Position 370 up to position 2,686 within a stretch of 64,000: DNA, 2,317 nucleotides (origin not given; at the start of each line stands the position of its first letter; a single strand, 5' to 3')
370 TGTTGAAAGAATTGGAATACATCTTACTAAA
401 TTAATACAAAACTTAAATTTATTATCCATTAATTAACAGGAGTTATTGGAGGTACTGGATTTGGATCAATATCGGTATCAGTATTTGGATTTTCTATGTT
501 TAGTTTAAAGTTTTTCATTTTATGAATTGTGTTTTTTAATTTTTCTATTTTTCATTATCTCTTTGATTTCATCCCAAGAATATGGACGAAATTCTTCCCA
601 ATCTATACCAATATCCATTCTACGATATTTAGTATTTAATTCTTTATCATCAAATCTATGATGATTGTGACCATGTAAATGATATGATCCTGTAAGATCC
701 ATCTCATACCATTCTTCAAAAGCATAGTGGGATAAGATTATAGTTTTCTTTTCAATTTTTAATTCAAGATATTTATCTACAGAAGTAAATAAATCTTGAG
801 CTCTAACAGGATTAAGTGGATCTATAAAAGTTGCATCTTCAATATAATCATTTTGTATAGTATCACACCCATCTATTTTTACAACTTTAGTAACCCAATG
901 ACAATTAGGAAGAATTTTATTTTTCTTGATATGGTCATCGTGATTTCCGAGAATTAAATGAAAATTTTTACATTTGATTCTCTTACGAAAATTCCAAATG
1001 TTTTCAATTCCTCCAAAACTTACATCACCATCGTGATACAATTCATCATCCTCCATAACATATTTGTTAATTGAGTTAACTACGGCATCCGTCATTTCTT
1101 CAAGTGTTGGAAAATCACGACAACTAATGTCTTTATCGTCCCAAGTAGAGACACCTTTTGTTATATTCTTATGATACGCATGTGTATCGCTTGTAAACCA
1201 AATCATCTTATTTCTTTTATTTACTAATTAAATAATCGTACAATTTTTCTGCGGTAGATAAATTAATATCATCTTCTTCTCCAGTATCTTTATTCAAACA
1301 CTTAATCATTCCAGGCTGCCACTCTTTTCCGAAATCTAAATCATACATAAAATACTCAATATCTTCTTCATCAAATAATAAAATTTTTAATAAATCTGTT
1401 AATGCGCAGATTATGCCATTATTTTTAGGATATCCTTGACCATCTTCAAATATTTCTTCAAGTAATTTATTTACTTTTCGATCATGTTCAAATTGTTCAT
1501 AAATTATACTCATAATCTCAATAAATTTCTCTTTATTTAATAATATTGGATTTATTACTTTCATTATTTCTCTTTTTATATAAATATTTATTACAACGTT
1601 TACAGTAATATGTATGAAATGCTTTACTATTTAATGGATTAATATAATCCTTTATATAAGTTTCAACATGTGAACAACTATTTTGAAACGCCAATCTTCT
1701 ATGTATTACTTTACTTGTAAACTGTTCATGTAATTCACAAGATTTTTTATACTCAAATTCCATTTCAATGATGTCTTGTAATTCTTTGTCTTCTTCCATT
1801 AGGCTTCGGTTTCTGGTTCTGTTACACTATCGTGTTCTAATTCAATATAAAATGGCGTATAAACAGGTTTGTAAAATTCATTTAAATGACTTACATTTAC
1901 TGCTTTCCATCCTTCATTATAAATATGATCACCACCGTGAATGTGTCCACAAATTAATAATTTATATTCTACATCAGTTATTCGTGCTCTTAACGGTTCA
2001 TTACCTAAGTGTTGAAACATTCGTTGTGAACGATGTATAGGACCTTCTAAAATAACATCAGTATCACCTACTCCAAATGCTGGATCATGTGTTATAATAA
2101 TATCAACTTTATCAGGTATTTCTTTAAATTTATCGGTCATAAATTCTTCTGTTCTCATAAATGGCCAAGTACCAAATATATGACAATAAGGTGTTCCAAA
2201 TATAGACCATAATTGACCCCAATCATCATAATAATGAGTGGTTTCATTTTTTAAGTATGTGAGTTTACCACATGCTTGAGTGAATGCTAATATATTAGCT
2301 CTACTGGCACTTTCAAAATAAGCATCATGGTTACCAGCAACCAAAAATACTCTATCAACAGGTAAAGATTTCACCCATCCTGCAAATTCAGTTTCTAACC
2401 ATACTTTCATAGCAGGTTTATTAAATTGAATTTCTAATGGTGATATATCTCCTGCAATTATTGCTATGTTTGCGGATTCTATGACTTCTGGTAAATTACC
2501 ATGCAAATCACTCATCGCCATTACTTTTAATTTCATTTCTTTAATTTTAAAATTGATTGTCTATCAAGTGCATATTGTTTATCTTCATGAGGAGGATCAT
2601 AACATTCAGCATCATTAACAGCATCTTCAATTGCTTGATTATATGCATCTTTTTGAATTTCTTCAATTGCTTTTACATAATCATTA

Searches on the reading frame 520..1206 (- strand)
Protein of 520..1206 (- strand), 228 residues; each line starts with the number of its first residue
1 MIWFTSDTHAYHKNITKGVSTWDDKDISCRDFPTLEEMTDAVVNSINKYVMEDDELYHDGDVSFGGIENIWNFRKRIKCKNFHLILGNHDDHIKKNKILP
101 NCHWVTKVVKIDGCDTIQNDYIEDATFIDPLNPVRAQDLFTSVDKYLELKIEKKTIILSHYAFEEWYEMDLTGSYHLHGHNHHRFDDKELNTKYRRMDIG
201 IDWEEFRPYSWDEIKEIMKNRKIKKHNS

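Call 57: search_protein_families(library=pfam, proteins=[window:520-1206:-], max_evalue=0.001)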
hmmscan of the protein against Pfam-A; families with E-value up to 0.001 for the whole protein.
window:520-1206:- (228 aa): 1 family
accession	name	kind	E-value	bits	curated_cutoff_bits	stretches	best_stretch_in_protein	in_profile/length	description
PF00149.33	Metallophos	-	5.7e-06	27.3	21.5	1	2-183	3-190/191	Calcineurin-like phosphoesterase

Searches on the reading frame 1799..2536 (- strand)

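Call 57: search_protein_families(library=pfam, proteins=[window:1799-2536:-], max_evalue=0.001)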
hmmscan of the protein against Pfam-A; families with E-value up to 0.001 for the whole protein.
window:1799-2536:- (245 aa): 2 families
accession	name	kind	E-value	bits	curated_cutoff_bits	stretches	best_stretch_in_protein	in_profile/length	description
PF00149.33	Metallophos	-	5.4e-10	40.5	21.5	1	3-201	1-190/191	Calcineurin-like phosphoesterase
PF12850.12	Metallophos_2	-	0.0001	22.8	27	0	4-214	2-131/154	Calcineurin-like phosphoesterase superfamily domain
